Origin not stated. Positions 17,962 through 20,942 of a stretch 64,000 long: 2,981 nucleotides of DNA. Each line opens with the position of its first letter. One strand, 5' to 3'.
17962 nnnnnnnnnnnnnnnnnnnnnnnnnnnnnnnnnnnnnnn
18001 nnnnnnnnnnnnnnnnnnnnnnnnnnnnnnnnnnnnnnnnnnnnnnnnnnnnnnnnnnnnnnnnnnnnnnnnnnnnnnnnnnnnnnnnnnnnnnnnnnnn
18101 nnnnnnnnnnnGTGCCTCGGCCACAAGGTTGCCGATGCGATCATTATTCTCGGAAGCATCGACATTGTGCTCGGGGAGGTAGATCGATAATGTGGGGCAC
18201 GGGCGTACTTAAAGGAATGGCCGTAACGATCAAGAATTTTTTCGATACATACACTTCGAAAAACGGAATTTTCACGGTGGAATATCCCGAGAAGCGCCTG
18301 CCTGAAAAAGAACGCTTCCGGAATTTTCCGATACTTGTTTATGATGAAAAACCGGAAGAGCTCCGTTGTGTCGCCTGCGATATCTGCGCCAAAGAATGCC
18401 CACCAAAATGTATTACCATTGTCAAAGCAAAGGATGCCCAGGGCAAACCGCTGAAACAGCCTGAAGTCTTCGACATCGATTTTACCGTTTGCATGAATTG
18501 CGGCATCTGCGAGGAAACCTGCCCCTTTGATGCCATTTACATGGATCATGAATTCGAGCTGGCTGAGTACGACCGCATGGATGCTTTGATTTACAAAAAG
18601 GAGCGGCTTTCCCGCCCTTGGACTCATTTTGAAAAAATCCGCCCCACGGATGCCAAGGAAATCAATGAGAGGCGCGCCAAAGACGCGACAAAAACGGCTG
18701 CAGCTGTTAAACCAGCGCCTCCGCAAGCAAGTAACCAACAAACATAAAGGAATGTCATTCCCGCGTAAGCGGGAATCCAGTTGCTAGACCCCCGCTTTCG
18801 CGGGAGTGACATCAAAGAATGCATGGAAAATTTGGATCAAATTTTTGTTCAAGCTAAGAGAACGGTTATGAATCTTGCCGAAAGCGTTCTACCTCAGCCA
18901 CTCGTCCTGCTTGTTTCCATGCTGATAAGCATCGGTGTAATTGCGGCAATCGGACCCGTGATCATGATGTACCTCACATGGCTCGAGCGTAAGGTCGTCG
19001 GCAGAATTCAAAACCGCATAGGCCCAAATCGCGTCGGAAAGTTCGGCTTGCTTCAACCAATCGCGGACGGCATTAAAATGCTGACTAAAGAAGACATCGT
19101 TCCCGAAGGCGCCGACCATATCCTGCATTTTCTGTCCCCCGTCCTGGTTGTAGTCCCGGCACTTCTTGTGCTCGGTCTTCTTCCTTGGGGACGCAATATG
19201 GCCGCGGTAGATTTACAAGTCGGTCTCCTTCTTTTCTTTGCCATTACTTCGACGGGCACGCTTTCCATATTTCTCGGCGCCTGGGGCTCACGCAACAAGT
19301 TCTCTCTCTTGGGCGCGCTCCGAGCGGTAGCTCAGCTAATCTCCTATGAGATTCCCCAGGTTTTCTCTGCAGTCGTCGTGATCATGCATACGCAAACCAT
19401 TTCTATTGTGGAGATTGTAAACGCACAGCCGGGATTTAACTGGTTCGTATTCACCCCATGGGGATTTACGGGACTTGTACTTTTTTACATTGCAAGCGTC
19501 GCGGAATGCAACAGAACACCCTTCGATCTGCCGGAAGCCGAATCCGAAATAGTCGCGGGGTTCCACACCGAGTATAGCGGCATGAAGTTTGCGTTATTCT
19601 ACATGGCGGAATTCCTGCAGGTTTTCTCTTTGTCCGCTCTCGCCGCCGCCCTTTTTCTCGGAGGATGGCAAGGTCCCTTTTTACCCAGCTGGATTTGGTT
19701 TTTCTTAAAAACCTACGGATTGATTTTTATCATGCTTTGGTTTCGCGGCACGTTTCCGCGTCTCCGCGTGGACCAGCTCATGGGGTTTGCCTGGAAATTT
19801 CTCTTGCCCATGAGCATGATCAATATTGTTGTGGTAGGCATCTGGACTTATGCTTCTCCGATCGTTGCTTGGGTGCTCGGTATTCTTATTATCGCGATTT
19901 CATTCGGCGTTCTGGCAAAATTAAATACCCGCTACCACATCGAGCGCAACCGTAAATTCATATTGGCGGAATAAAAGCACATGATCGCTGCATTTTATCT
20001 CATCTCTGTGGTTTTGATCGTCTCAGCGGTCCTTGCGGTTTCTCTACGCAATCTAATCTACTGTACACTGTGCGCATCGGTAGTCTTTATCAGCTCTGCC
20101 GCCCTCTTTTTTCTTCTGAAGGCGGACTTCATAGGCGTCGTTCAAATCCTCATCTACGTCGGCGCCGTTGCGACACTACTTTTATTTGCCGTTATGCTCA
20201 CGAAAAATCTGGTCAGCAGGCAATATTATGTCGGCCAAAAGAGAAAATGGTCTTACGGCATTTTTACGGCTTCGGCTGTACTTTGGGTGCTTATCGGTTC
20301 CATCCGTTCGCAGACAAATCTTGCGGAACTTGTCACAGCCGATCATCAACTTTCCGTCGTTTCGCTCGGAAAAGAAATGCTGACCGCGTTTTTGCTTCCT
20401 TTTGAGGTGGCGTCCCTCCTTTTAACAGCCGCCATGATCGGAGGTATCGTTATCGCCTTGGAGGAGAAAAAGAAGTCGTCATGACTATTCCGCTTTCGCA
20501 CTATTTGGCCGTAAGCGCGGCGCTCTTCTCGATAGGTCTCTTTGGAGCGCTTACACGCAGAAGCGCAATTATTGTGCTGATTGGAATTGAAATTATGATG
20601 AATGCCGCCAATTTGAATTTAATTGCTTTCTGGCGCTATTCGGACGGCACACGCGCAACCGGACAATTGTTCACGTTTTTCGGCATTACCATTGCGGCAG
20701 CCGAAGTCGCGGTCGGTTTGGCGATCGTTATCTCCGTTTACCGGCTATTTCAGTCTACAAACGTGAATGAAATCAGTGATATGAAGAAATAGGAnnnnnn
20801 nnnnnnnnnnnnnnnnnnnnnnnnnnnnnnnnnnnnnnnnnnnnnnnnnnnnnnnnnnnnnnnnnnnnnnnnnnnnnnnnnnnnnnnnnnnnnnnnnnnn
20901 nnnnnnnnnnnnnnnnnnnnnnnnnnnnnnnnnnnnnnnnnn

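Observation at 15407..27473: NuoEFG-less, two-NuoM complex I operon placed directly after an A/V-type ATPase operon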

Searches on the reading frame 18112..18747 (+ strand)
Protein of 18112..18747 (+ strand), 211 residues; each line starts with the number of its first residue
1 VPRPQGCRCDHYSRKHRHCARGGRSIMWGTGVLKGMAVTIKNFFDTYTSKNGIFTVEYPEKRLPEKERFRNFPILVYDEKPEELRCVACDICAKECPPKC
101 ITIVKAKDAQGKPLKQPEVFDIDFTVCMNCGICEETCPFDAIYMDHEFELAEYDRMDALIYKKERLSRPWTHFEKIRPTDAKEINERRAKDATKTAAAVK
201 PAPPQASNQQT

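Call 4: search_protein_families(library=pfam, proteins=[window:18112-18747:+])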
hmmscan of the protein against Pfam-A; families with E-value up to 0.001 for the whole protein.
window:18112-18747:+ (211 aa): 7 families
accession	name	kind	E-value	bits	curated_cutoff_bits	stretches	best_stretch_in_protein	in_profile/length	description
PF12838.12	Fer4_7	-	1.7e-09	38.5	27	1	85-141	1-52/52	4Fe-4S dicluster domain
PF00037.32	Fer4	-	4e-09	36.4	21.1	1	122-143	3-24/24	4Fe-4S binding domain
PF13187.11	Fer4_9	-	3.5e-08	33.8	27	0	127-149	2-24/52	4Fe-4S dicluster domain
PF12797.12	Fer4_2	-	5.3e-06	26.5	24.5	0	122-139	5-22/22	4Fe-4S binding domain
PF13484.11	Fer4_16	-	7.6e-06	27.1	30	0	127-165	2-39/66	4Fe-4S double cluster binding domain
PF13183.11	Fer4_8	-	8.6e-05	23.4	27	0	126-158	4-35/68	4Fe-4S dicluster domain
PF14697.11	Fer4_21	-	0.00069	20.1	35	0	123-144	4-28/59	4Fe-4S dicluster domain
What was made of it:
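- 18190..18747 (+): nuoI (185 aa), with two 4Fe-4S motifs and a Lys/Ala/Pro-rich C-terminal tail. It lies before nuoH, the reverse of the usual order. Fer4_7 and Fer4 domains (call 4).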

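Call 34: search_protein_families(library=ncbifam, proteins=[window:18190-18747:+], max_evalue=1e-10)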
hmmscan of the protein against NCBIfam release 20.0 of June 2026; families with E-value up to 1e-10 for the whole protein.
window:18190-18747:+ (185 aa): 16 families
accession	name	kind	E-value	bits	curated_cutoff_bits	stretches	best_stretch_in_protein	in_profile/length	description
NF004536.0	PRK05888.1-1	equivalog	7e-30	103.7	212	1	27-140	28-137/180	NADH-quinone oxidoreductase subunit NuoI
TIGR01971.1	NuoI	subfamily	1.1e-29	102.5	113.05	1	10-140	2-121/121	NADH-quinone oxidoreductase, chain I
NF004538.0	PRK05888.1-4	equivalog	1.3e-27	96.4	135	1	6-148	16-148/162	NADH-quinone oxidoreductase subunit NuoI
NF004537.0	PRK05888.1-3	equivalog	2.5e-26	92.5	163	1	7-161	24-173/204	NADH-quinone oxidoreductase subunit NuoI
NF004539.0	PRK05888.1-5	equivalog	1.4e-23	83.4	225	1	6-148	16-148/162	NADH-quinone oxidoreductase subunit NuoI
NF004540.0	PRK05888.2-1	equivalog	2.7e-22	78.8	215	1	4-131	2-118/139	NADH-quinone oxidoreductase subunit NuoI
NF004542.0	PRK05888.2-3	equivalog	2.1e-18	66.5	248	1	6-138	36-160/203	NADH-quinone oxidoreductase subunit NuoI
NF004544.0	PRK05888.2-6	equivalog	1.7e-17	63.7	457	1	3-130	31-150/220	NADH-quinone oxidoreductase subunit NuoI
TIGR00403.1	ndhI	equivalog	3.8e-17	62.5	302.35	1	28-142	38-144/183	NAD(P)H-quinone oxidoreductase subunit I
NF009053.0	PRK12387.1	subfamily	2.7e-16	59.8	204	1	22-133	8-107/180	formate hydrogenlyase complex iron-sulfur subunit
NF004545.0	PRK05888.3-1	equivalog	4e-15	55.8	229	1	9-139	29-144/154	NADH-quinone oxidoreductase subunit NuoI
NF040612.1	F420_dehyd_FpoI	exception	1.9e-14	53.6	180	1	26-122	16-105/135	F420H2 dehydrogenase subunit FpoI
NF006076.0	PRK08222.1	equivalog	3.5e-13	49.8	270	1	24-132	10-106/181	hydrogenase 4 subunit H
NF004541.0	PRK05888.2-2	equivalog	2.4e-11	43.8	217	1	8-142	22-136/168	NADH-quinone oxidoreductase subunit NuoI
NF004546.0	PRK05888.3-3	equivalog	3.5e-11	42.8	260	1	7-140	24-147/196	NADH-quinone oxidoreductase subunit NuoI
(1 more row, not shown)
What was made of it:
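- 18190..18747 (+): TIGR01971 NuoI scores 102.5 bits, below its cut-off of 113 (call 34).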

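Call 50: search_solved_structures(query=window:18190-18747:+, max_evalue=1e-10, show_alignments=2)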
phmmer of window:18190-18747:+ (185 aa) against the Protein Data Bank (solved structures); distinct sequences matched with E-value up to 1e-10: 41.
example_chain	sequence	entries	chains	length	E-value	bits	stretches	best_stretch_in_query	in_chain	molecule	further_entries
7p7k_I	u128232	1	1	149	1.6e-22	83.4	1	32-140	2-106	NADH-quinone oxidoreductase subunit I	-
7awt_I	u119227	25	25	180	1.8e-22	83.2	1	31-140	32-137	NADH-quinone oxidoreductase subunit I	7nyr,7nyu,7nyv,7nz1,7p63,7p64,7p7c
5t5i_F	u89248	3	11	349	5.7e-22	81.5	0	44-121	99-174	Tungsten formylmethanofuran dehydrogenase subunit fwdF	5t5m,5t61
7p69_I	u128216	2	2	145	6.8e-22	81.3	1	42-140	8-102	NADH-quinone oxidoreductase subunit I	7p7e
7p62_I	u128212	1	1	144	7.1e-22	81.2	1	42-140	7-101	NADH-quinone oxidoreductase subunit I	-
7p61_I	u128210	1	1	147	7.2e-22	81.2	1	40-140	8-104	NADH-quinone oxidoreductase subunit I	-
9sw6_H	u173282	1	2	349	1.1e-21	80.6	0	44-122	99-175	Tungsten formylmethanofuran dehydrogenase, subunit F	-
7ar7_I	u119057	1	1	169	3.1e-20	75.9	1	4-143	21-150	NADH dehydrogenase [ubiquinone] iron-sulfur protein 8-A, mitochondrial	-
7a23_D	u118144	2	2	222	6.6e-20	74.8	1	4-143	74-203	TYKY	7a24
7aqr_I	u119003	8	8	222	6.7e-20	74.8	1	4-143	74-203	NADH dehydrogenase [ubiquinone] iron-sulfur protein 8-A, mitochondrial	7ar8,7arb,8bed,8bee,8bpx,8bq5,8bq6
6x89_S8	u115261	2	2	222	1.1e-19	74.1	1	4-143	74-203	NADH dehydrogenase [ubiquinone] iron-sulfur protein 8, mitochondrial | NDUS8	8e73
7zm7_I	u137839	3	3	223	1.1e-18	70.8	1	4-142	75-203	Oxidoreductase-like protein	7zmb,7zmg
8b9z_I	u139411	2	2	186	1.1e-18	70.8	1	6-141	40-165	NADH dehydrogenase (ubiquinone) 23 kDa subunit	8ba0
8esw_S8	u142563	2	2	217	1.7e-18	70.2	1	6-141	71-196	NADH dehydrogenase (ubiquinone) 23 kDa subunit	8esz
5lc5_I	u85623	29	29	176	2.6e-18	69.6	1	7-142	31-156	NADH dehydrogenase [ubiquinone] iron-sulfur protein 8, mitochondrial | Mitochondrial complex I, TYKY subunit | NADH:ubiquinone oxidoreductase core subunit S8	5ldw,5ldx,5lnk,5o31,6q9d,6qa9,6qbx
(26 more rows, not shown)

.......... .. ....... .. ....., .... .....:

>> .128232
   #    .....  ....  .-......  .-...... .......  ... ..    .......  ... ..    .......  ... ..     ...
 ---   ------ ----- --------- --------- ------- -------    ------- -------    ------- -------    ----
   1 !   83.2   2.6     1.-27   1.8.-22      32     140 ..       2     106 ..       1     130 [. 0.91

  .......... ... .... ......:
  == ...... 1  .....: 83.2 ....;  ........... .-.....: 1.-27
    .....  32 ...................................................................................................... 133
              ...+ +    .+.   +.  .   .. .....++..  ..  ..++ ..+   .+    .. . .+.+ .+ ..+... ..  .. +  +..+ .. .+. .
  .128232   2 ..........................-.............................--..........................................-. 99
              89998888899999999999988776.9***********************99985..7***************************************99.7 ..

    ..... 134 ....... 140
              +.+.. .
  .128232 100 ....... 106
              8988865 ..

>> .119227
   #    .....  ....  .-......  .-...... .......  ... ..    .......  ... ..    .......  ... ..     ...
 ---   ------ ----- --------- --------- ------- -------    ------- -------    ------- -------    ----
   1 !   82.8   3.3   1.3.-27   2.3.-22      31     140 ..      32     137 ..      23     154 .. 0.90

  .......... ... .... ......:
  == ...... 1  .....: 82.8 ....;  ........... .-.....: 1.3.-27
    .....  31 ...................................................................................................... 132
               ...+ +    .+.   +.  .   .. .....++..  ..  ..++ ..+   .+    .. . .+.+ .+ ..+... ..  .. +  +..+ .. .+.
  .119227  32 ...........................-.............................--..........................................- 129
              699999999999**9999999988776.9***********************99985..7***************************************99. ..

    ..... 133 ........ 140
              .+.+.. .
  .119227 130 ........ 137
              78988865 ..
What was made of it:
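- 18190..18747 (+): The best solved homologue is E. coli NuoI (call 50).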

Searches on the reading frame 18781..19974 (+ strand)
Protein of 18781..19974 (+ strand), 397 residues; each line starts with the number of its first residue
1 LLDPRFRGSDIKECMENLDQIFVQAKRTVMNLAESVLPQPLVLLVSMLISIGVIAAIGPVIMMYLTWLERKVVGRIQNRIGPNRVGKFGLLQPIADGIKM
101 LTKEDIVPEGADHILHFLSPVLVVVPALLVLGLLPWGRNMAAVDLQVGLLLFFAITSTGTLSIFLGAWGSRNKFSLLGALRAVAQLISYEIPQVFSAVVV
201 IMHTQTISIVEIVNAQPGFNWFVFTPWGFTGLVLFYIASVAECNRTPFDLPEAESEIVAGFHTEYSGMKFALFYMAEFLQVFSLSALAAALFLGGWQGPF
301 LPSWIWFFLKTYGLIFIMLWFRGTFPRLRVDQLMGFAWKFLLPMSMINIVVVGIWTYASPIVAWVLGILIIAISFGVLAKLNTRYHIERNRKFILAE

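Call 4: search_protein_families(library=pfam, proteins=[window:18781-19974:+])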
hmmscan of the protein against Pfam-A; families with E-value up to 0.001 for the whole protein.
window:18781-19974:+ (397 aa): 1 family
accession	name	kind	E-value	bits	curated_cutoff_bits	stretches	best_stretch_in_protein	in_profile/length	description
PF00146.26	NADHdh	-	1.1e-115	386.6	27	1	53-352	5-297/298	NADH dehydrogenase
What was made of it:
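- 18781..19974 (+): nuoH (ORF of 397 aa; the likely start at 18823 gives 383 aa). PF00146, E=1e-115 (call 4).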

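Call 34: search_protein_families(library=ncbifam, proteins=[window:18781-19974:+], max_evalue=1e-10)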
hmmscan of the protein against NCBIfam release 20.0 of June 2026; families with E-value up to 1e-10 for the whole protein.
window:18781-19974:+ (397 aa): 7 families
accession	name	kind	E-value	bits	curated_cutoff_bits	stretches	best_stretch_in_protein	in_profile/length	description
NF004741.0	PRK06076.1-2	equivalog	6.9e-104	347.7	305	1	44-357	16-334/337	NADH-quinone oxidoreductase subunit NuoH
NF004743.0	PRK06076.1-4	equivalog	1.6e-93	313.9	494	1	52-359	22-345/433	NADH-quinone oxidoreductase subunit NuoH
NF004740.0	PRK06076.1-1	equivalog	2.1e-92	310.2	399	1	46-354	14-318/325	NADH-quinone oxidoreductase subunit NuoH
NF004744.0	PRK06076.1-5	equivalog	4.7e-88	295.8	542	1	40-299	27-283/372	NADH-quinone oxidoreductase subunit NuoH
NF004745.0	PRK06076.1-6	equivalog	1.6e-83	280.8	450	1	42-356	10-333/341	NADH-quinone oxidoreductase subunit NuoH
NF004742.0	PRK06076.1-3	equivalog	3.3e-82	276.5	531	1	43-362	20-353/356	NADH-quinone oxidoreductase subunit NuoH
NF040610.1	F420_dehyd_FpoH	exception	5.5e-79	266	475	1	44-352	10-332/339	F420H2 dehydrogenase subunit FpoH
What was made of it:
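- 18781..19974 (+): NF004741 is passed (call 34).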

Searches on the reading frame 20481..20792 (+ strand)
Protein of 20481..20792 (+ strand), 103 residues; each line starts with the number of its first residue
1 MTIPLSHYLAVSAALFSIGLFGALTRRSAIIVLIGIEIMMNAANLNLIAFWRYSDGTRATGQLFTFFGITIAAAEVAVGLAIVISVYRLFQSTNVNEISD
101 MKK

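Call 4: search_protein_families(library=pfam, proteins=[window:20481-20792:+])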
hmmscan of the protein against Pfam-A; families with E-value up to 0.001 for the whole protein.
window:20481-20792:+ (103 aa): 1 family
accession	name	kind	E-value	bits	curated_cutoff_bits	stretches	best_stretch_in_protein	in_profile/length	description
PF00420.29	Oxidored_q2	-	1e-26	92.9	26.1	1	7-102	1-94/95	NADH-ubiquinone/plastoquinone oxidoreductase chain 4L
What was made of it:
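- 20481..20792 (+): nuoK (103 aa). PF00420 (call 4).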
